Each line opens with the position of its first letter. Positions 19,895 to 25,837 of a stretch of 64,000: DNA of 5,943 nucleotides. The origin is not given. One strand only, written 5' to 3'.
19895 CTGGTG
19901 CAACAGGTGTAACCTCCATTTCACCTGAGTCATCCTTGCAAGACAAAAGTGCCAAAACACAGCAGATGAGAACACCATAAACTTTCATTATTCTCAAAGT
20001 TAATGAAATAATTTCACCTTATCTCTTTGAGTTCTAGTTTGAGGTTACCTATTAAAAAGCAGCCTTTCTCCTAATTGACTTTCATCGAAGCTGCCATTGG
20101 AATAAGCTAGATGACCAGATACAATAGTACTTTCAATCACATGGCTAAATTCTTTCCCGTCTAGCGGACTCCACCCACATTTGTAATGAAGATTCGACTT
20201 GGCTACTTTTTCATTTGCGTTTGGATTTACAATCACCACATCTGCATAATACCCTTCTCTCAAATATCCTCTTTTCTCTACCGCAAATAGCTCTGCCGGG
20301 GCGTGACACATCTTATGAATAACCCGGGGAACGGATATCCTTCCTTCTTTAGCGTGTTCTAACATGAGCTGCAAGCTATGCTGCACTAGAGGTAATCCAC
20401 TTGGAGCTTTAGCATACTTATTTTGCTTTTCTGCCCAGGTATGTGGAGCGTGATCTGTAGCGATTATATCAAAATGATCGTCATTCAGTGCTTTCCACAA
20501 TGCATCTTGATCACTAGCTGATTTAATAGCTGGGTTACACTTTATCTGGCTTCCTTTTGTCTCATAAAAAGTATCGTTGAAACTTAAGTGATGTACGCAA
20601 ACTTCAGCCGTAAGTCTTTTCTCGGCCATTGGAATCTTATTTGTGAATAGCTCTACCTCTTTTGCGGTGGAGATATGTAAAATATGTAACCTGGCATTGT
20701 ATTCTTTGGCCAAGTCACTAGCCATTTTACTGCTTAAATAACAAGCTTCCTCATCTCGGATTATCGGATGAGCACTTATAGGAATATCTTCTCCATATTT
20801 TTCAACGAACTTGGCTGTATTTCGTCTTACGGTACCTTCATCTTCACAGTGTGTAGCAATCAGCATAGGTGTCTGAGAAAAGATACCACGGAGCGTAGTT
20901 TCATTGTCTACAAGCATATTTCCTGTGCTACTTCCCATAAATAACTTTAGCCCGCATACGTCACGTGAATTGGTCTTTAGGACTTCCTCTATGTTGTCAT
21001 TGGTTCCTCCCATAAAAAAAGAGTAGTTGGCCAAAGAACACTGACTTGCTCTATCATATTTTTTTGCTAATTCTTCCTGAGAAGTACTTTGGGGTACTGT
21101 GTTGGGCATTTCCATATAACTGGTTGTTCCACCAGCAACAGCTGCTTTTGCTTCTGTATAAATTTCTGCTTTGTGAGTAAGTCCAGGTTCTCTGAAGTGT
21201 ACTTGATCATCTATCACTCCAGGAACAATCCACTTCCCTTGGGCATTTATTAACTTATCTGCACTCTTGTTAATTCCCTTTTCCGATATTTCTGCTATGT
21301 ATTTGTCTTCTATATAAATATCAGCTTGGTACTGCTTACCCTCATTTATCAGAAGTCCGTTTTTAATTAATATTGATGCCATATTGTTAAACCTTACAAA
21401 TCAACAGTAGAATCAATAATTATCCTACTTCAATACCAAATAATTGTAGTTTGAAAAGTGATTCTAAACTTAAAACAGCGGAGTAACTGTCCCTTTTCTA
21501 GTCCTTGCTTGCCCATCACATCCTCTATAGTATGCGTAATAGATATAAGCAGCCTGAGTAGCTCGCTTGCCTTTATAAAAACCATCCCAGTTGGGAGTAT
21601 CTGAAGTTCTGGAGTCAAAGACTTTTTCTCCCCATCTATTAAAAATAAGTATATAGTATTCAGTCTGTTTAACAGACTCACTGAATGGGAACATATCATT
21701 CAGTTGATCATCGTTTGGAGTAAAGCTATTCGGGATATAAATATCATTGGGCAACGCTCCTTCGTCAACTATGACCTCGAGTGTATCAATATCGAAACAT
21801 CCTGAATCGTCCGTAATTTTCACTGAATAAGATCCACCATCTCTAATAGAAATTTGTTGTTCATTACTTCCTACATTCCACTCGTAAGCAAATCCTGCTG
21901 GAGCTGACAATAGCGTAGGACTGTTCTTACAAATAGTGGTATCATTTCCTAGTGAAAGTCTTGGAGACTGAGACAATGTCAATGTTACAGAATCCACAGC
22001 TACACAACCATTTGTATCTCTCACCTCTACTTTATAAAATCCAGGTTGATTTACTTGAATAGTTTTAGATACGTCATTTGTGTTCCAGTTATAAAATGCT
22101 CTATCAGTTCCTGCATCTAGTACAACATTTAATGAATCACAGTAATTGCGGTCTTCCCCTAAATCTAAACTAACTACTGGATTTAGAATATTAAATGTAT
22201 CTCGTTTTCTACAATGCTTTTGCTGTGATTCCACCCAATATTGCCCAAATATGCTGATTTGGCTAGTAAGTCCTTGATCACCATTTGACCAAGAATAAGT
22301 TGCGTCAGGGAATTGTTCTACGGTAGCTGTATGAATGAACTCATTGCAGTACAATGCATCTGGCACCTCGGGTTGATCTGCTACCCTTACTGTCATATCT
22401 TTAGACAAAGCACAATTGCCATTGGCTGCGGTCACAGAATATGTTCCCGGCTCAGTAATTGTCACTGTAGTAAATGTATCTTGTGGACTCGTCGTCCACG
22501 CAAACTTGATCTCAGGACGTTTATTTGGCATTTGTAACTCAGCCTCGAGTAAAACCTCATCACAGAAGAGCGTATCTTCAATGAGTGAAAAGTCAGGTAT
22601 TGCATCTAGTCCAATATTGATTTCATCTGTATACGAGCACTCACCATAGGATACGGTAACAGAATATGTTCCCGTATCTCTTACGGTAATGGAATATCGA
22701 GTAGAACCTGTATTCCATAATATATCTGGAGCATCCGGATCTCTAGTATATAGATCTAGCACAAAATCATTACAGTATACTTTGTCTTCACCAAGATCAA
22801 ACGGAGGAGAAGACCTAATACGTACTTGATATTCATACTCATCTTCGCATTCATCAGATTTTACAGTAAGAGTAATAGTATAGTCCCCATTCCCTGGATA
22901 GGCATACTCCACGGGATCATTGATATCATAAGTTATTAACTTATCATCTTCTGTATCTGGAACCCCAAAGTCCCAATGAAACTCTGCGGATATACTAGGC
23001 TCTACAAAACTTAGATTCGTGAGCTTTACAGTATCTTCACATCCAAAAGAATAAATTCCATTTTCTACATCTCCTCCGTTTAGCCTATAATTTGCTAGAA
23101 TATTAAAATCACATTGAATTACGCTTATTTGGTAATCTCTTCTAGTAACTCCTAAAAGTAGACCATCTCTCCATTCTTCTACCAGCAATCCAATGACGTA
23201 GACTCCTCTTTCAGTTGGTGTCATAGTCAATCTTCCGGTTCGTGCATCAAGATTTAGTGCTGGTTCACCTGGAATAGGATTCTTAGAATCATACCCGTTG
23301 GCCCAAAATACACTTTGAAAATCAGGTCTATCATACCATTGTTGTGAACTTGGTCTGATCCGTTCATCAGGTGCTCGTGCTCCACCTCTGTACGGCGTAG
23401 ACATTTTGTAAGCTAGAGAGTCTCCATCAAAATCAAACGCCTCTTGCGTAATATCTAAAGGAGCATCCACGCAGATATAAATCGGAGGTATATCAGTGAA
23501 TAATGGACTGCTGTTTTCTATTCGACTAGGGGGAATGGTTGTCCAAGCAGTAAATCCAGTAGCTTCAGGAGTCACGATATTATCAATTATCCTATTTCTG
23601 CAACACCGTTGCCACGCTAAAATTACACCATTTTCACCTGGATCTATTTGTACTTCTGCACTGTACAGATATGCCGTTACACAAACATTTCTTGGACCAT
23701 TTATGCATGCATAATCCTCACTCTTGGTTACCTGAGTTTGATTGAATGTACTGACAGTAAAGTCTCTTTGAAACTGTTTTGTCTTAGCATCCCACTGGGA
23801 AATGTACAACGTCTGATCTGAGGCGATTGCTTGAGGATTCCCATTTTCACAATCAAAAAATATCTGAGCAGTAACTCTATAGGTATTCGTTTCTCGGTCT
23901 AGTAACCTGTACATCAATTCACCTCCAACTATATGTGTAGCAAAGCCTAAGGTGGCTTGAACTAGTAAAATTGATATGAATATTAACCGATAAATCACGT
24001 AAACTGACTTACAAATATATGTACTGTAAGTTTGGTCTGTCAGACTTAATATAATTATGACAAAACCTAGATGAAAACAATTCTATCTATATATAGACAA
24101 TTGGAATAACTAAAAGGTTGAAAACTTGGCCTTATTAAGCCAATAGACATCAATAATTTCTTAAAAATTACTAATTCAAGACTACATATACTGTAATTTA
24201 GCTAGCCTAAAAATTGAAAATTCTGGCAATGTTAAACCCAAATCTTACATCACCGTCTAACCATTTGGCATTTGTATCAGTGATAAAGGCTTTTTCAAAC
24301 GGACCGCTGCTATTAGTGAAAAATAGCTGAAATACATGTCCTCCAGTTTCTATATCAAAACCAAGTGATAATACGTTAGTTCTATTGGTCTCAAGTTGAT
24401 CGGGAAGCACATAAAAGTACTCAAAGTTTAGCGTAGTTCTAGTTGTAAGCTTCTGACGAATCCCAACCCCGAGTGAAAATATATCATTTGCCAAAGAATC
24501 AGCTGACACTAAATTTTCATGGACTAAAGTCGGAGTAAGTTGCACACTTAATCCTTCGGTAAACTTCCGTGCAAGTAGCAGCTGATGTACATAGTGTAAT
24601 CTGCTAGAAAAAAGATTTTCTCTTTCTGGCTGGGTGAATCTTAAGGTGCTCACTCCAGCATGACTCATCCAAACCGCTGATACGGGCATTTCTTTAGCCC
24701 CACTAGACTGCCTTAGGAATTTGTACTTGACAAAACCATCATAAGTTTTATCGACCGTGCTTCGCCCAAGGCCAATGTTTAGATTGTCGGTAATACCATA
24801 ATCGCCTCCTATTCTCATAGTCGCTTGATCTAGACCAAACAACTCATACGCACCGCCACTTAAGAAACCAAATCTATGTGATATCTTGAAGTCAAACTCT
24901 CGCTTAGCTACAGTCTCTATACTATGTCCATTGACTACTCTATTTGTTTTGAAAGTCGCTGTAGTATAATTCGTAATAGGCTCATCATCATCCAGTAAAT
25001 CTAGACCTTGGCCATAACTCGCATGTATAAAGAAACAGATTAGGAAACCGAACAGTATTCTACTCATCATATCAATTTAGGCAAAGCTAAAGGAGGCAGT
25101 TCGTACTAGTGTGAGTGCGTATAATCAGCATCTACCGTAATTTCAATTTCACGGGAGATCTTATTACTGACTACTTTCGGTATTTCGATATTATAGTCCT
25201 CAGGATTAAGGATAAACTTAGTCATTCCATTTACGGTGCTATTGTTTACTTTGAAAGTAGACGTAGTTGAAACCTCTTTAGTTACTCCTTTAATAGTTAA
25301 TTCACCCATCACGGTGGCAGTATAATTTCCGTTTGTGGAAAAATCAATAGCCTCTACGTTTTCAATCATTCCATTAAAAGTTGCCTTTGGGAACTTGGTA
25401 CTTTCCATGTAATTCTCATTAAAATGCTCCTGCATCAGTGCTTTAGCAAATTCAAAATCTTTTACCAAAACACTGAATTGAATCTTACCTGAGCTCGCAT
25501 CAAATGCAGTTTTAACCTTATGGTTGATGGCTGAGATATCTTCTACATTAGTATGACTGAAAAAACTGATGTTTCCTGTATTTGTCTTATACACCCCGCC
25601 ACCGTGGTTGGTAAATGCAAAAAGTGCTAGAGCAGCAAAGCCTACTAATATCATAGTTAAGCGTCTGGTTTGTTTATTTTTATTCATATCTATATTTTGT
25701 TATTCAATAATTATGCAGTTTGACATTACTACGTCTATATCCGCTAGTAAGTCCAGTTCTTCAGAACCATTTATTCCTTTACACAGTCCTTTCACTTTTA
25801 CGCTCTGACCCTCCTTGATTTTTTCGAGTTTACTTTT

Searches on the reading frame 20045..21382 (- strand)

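Call 22: search_protein_families(library=pfam, proteins=[window:20045-21382:-], max_evalue=0.001)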
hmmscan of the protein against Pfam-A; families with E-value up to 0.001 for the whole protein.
window:20045-21382:- (445 aa): 2 families
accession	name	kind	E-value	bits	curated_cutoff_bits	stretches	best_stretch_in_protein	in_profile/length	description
PF01979.26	Amidohydro_1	-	2.3e-15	57.1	25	1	51-423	1-342/345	Amidohydrolase family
PF07969.17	Amidohydro_3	-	6.3e-06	26.4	29.7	1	345-425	403-470/472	Amidohydrolase family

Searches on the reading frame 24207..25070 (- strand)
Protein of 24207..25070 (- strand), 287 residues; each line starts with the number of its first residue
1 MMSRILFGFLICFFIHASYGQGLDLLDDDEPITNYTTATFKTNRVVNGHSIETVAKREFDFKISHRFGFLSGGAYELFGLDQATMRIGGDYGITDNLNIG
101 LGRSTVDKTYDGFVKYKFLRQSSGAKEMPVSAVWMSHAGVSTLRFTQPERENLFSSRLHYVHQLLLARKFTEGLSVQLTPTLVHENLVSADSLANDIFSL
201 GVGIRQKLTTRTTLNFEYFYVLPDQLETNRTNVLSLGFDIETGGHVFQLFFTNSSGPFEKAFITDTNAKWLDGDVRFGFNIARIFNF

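Call 22: search_protein_families(library=pfam, proteins=[window:24207-25070:-], max_evalue=0.001)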
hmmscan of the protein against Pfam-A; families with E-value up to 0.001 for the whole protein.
window:24207-25070:- (287 aa): 1 family
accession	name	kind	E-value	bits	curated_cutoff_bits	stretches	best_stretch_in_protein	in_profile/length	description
PF19089.6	DUF5777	-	4.1e-93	311.6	23.1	1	40-285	1-247/247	Membrane bound beta barrel domain (DUF5777)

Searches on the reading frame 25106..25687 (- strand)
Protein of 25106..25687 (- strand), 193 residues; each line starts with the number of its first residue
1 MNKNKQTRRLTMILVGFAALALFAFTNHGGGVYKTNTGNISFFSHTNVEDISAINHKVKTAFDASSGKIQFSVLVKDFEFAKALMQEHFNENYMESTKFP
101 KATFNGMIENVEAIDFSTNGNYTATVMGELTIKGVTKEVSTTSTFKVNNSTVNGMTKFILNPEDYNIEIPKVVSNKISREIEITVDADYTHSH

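Call 22: search_protein_families(library=pfam, proteins=[window:25106-25687:-], max_evalue=0.001)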
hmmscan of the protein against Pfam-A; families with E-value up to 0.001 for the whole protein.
window:25106-25687:- (193 aa): 1 family
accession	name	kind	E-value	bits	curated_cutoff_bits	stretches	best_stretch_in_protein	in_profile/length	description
PF04264.18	YceI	-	2.6e-16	60.8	23.7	1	39-187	9-148/150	YceI-like domain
